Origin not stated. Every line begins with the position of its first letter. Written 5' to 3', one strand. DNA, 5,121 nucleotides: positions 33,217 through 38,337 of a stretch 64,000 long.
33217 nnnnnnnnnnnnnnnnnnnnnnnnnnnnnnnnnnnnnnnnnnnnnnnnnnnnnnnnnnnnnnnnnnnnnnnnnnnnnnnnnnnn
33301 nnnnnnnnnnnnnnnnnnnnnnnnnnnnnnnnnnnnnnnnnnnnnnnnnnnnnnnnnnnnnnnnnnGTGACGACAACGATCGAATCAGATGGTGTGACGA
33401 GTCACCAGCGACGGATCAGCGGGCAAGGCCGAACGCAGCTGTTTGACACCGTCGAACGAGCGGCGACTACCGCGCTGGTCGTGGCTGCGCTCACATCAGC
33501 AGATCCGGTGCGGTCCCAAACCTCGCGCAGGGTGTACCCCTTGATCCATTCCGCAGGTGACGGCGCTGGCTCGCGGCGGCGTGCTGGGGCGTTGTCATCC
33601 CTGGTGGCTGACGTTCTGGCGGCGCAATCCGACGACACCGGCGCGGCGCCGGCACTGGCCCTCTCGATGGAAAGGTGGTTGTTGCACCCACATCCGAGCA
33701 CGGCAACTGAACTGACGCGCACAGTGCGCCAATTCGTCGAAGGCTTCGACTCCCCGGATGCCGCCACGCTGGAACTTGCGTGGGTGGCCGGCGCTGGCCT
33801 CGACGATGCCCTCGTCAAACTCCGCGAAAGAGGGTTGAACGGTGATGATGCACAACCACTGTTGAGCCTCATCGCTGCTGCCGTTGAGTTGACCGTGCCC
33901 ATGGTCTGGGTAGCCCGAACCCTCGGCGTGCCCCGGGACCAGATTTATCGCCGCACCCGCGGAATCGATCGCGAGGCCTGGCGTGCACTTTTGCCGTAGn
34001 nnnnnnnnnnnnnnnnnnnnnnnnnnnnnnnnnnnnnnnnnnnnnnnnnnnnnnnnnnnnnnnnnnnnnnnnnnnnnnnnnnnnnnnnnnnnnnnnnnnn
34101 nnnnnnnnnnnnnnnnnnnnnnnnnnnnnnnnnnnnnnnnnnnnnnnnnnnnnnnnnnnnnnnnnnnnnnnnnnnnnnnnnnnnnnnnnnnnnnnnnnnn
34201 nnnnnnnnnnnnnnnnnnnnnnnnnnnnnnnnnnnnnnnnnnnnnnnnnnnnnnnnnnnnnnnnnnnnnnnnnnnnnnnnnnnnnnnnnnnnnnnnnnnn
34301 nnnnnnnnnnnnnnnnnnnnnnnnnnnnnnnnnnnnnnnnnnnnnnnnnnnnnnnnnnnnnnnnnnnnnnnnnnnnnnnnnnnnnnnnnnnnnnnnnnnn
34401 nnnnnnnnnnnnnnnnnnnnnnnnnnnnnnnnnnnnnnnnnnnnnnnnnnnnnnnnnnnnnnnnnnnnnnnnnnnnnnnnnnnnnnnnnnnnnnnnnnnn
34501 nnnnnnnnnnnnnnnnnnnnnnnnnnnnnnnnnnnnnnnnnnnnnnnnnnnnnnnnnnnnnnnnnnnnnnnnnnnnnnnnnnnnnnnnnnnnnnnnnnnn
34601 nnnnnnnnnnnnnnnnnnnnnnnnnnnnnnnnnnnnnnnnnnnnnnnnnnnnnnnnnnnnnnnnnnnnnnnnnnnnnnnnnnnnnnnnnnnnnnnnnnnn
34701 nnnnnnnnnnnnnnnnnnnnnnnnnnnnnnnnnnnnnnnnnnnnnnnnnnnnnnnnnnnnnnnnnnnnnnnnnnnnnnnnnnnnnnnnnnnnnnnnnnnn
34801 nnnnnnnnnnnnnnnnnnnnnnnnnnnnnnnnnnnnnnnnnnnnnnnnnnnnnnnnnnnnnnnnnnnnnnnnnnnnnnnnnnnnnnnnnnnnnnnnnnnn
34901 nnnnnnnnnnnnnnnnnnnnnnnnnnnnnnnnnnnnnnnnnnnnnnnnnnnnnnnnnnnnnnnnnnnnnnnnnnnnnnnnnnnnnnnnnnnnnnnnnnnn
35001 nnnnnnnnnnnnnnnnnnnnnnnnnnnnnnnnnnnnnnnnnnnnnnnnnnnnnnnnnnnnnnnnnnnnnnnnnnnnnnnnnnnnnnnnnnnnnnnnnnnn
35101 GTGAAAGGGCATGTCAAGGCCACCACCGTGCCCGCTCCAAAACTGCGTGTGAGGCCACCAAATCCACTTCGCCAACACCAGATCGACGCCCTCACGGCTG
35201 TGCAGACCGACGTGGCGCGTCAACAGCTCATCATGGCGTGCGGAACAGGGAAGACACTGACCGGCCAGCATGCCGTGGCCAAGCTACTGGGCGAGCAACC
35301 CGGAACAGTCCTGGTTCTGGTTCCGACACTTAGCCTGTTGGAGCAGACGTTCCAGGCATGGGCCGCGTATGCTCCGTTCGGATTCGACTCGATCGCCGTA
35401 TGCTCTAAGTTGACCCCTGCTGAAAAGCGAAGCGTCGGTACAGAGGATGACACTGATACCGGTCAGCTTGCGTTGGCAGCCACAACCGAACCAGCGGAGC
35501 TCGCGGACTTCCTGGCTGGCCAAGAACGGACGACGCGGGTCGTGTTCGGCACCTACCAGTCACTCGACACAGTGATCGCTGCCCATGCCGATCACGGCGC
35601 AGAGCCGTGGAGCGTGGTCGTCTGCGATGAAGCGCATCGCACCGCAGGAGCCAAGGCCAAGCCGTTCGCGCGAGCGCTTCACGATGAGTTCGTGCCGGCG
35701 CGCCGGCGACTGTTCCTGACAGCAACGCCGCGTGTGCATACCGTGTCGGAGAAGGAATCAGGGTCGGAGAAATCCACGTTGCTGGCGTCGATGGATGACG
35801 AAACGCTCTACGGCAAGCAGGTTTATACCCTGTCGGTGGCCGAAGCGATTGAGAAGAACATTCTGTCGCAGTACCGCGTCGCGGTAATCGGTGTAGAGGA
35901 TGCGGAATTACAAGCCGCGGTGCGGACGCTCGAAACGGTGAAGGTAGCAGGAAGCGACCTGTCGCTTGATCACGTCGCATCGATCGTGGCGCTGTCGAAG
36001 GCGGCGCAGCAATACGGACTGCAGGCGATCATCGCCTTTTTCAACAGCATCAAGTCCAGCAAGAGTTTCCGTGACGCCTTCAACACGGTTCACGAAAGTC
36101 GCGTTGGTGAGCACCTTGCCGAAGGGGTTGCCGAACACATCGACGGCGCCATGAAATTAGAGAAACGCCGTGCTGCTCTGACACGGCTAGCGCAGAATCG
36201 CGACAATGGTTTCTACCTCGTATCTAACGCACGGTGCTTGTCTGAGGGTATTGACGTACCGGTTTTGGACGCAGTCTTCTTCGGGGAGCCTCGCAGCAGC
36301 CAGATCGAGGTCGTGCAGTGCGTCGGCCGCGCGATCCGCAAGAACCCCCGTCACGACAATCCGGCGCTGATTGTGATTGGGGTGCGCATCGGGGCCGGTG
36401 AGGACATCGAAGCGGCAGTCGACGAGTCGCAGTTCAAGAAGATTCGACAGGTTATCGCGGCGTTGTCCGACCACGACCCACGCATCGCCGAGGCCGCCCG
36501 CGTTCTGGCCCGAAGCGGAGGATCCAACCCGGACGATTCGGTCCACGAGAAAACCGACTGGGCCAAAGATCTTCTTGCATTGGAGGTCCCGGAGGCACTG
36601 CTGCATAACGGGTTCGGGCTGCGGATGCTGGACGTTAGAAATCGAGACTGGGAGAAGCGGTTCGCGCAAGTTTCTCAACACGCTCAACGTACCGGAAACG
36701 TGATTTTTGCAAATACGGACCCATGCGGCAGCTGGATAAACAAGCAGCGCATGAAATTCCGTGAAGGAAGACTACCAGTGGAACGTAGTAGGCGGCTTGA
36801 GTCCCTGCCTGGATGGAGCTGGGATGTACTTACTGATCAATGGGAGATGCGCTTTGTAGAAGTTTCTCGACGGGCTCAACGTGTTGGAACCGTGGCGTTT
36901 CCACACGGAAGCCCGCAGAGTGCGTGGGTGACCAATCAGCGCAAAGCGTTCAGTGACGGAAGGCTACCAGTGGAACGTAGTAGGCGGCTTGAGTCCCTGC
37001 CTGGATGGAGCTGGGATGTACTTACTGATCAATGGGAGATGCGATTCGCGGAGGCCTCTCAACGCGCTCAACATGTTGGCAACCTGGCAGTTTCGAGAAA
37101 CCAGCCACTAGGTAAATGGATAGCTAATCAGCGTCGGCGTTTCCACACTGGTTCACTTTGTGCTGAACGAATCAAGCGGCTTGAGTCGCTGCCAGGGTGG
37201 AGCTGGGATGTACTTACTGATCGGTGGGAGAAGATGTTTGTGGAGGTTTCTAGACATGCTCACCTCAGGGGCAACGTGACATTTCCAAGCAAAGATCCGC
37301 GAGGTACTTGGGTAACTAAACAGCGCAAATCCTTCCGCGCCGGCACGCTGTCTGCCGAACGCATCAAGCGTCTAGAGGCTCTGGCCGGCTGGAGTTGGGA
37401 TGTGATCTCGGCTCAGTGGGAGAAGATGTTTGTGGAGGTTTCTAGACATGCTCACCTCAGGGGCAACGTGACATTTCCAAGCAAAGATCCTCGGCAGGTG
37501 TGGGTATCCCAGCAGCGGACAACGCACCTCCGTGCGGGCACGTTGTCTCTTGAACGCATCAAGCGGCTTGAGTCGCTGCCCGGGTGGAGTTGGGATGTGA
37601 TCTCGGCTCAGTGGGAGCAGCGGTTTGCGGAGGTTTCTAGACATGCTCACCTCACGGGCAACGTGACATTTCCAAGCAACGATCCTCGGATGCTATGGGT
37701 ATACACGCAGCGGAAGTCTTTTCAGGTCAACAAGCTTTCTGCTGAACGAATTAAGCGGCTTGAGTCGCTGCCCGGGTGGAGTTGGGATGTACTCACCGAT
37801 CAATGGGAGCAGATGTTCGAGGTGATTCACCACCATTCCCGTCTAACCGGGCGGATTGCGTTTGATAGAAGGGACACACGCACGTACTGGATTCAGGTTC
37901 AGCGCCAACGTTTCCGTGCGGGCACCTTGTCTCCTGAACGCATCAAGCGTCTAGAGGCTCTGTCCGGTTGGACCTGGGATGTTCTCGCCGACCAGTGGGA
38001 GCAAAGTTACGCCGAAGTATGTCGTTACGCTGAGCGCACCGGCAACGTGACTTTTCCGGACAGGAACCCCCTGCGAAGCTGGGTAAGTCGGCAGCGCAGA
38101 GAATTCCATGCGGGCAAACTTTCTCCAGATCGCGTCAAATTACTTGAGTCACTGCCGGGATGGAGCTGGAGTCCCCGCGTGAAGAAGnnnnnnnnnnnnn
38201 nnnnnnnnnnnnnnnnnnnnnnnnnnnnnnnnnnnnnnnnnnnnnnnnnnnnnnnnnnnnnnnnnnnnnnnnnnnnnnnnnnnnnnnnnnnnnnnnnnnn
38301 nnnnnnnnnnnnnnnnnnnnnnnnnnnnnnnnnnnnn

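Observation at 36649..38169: Near-identical 195-bp tandem DNA repeats encoding 8 HA domains inside one helicase gene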

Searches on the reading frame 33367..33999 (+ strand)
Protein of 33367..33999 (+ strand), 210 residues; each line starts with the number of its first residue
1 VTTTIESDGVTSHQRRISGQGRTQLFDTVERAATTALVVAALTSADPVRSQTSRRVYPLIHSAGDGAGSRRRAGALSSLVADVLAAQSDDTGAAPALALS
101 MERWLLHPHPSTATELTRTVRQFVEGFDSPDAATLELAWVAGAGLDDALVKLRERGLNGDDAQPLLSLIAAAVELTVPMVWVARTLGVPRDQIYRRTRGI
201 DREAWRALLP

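Call 27: search_protein_families(library=pfam, proteins=[window:33367-33999:+], max_evalue=0.01)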
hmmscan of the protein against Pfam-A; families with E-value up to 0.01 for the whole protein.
window:33367-33999:+ (210 aa): 1 family
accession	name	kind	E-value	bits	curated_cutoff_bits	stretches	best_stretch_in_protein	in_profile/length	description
PF14032.12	PknH_C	-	0.0022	18.3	27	0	27-99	115-182/187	PknH-like extracellular domain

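Call 72: search_protein_families(library=phrogs, proteins=[window:33367-33999:+], max_evalue=0.001)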
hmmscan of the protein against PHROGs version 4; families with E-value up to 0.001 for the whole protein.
window:33367-33999:+ (210 aa): 0 families

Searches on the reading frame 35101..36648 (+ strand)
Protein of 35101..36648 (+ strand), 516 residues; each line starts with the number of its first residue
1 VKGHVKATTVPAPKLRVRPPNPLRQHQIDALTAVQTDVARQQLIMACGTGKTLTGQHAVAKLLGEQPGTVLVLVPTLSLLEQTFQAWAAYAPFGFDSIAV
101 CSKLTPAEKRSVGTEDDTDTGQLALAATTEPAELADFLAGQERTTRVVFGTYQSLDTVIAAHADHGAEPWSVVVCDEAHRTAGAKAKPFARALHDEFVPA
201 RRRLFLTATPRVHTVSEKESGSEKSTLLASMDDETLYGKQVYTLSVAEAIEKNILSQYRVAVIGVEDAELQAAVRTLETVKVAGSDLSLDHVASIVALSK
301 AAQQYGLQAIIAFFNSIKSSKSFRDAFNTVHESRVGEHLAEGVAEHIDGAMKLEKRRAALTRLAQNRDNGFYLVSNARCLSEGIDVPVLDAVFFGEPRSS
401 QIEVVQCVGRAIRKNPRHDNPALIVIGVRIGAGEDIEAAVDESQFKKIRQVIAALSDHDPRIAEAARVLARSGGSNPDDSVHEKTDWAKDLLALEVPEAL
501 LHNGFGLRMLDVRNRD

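Call 46: search_dna_similar(query=window:35101-36648:+, collection=plasmids, mode=protein, max_rows=30, rows=spread)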
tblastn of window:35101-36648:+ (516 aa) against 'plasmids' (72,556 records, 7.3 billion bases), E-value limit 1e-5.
Records with a match: 739; places in all: 969; records where one place covers at least 80% of the query: 647.
Best place of each record, by identity: <60% 739.
By first word of the organism name: Streptomyces 407; Pseudomonas 115; Rhodococcus 28; Klebsiella 14; Kitasatospora 12; Escherichia 11; Lactococcus 11; Phaeobacter 7; Curtobacterium 6; Leuconostoc 6; and 70 more.
By predicted mobility (MOB-suite, as given by PLSDB): non-mobilizable 462; mobilizable 205; conjugative 72.
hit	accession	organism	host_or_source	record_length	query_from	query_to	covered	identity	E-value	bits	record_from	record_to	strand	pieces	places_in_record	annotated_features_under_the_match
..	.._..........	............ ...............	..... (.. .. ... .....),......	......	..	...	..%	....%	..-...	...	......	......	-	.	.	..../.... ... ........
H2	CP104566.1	Pseudomonas aeruginosa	Homo sapiens,ear swabs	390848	21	486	90%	35.7%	3e-44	174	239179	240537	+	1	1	Helicase associated domain protein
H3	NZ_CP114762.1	Pseudomonas aeruginosa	Homo sapiens,blood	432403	21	486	90%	35.7%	7e-44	174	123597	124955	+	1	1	DEAD/DEAH box helicase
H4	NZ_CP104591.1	Pseudomonas aeruginosa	Homo sapiens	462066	21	486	90%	35.7%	2e-43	172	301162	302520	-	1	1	DEAD/DEAH box helicase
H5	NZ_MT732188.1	Pseudomonas aeruginosa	-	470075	21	486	90%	35.5%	3e-43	172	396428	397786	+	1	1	DEAD/DEAH box helicase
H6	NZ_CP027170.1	Pseudomonas paraeruginosa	-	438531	21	462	86%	36.1%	7e-44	174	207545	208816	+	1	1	DEAD/DEAH box helicase family protein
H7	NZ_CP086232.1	Streptomyces clavuligerus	whole organism,soil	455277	23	513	95%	32.1%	2e-54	205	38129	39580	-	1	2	DEAD/DEAH box helicase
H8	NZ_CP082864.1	Cupriavidus pauculus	-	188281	24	478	88%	34.0%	6e-50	192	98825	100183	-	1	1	DEAD/DEAH box helicase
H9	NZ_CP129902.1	Rhodococcus ruber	soil,bacterial genome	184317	24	476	88%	33.5%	7e-53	200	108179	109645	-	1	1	DEAD/DEAH box helicase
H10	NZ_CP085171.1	Sulfitobacter sp. DSM 110093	cell culture,Sediment from the Channel ...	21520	23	462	85%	33.8%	9e-56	209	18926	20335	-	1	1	type ISP restriction/modification enzyme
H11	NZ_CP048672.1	Acinetobacter sp. YH12138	Pig,feces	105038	11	473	90%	31.9%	2e-58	217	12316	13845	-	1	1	type ISP restriction/modification enzyme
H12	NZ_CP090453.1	Escherichia coli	pigeon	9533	11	473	90%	31.7%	3e-51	196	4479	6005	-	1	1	type ISP restriction/modification enzyme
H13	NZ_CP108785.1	Embleya sp. NBC_00888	-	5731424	23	473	84%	33.2%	1e-16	163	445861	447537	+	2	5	none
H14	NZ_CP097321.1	Candidatus Mycobacterium methanotrophicum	mixed culture,Cave biofilm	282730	20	469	87%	31.5%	3e-38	157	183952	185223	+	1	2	DEAD/DEAH box helicase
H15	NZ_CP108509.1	Streptomyces sp. NBC_01237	-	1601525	39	459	82%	33.2%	1e-42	170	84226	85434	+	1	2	none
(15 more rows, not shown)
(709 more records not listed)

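Call 69: get_annotated_region(hit=H1, flank=12000)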
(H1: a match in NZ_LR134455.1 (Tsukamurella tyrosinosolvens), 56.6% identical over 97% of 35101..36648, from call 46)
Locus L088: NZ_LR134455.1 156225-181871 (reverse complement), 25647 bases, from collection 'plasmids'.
description: Tsukamurella tyrosinosolvens strain NCTC13231 plasmid 13, complete sequence
organism: Tsukamurella tyrosinosolvens (NCBI taxid 57704)
taxonomy: Bacteria; Actinomycetota; Actinomycetes; Mycobacteriales; Tsukamurellaceae; Tsukamurella; Tsukamurella tyrosinosolvens
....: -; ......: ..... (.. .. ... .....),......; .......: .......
typing (MOB-suite, as given by PLSDB): non-mobilizable
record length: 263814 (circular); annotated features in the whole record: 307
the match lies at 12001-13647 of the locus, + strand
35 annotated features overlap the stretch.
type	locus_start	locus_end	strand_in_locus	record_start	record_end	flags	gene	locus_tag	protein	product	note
CDS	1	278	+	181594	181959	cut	-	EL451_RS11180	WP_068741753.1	hypothetical protein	-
CDS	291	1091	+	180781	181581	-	-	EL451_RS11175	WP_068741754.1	hypothetical protein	-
CDS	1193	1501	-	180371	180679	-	-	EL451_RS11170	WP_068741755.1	hypothetical protein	-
CDS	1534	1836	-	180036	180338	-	-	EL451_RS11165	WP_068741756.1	hypothetical protein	-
CDS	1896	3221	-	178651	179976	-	-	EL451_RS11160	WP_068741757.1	hypothetical protein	-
CDS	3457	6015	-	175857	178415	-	-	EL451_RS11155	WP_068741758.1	hypothetical protein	-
CDS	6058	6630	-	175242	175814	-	-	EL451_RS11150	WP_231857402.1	transglycosylase SLT domain-containing protein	-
CDS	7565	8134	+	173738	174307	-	-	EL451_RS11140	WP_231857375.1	S1 family peptidase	-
CDS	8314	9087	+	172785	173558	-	-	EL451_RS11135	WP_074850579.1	helicase associated domain-containing protein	-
CDS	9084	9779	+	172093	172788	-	-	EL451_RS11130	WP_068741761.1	helicase associated domain-containing protein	-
CDS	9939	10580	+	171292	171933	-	-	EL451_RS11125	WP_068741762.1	hypothetical protein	-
CDS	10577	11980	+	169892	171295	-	-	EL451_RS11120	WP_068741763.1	helicase associated domain-containing protein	-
CDS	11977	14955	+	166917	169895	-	-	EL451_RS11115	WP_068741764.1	DEAD/DEAH box helicase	-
CDS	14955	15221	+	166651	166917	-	-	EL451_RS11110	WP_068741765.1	hypothetical protein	-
CDS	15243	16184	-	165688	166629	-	-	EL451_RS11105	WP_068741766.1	hypothetical protein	-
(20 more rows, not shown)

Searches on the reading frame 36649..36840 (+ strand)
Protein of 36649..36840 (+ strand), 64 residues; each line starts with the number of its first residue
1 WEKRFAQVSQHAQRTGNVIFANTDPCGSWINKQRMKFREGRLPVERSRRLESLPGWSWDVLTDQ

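Call 52: search_solved_structures(query=A2, max_evalue=1, show_alignments=2)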
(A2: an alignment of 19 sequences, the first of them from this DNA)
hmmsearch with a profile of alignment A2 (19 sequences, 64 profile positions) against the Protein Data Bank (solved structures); distinct sequences matched with E-value up to 1: 2.
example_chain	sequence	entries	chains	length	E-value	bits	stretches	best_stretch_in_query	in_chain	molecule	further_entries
2kta_A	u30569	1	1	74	0.00015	24.9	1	1-59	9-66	Putative helicase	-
4j5i_A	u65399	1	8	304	0.36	14.1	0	41-60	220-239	Alpha-ketoglutarate-dependent taurine dioxygenase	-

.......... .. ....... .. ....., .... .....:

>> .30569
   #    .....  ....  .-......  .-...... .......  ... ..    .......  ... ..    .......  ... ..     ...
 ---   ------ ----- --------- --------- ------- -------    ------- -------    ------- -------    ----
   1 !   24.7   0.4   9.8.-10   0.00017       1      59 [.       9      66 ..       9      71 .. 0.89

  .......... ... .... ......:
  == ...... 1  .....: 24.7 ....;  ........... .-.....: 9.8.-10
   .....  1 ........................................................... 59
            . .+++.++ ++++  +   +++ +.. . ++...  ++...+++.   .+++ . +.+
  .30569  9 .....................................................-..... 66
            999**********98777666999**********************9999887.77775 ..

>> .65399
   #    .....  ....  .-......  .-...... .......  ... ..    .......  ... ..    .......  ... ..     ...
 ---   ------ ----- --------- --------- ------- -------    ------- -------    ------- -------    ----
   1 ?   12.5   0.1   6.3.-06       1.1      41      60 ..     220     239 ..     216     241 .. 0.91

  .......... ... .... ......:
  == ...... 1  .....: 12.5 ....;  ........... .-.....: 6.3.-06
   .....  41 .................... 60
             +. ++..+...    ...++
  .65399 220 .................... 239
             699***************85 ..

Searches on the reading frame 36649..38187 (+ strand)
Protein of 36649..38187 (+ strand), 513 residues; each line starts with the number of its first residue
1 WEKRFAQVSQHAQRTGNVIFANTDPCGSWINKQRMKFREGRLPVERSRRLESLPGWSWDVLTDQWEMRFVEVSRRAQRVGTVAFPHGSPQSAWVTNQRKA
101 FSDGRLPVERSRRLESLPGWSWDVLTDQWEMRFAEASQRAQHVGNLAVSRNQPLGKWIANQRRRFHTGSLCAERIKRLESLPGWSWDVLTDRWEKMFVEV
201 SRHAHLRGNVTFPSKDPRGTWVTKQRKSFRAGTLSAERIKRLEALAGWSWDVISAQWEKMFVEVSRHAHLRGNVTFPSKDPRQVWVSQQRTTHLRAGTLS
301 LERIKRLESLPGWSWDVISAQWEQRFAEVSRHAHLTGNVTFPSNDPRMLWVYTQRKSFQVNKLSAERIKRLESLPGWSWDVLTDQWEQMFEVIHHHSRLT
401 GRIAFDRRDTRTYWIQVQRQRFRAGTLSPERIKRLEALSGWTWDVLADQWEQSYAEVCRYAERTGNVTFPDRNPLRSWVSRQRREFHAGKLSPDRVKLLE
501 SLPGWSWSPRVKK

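Call 34: search_solved_structures(query=window:36649-38187:+, max_evalue=0.01, show_alignments=2)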
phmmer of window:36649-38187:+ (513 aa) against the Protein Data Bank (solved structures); distinct sequences matched with E-value up to 0.01: 0.
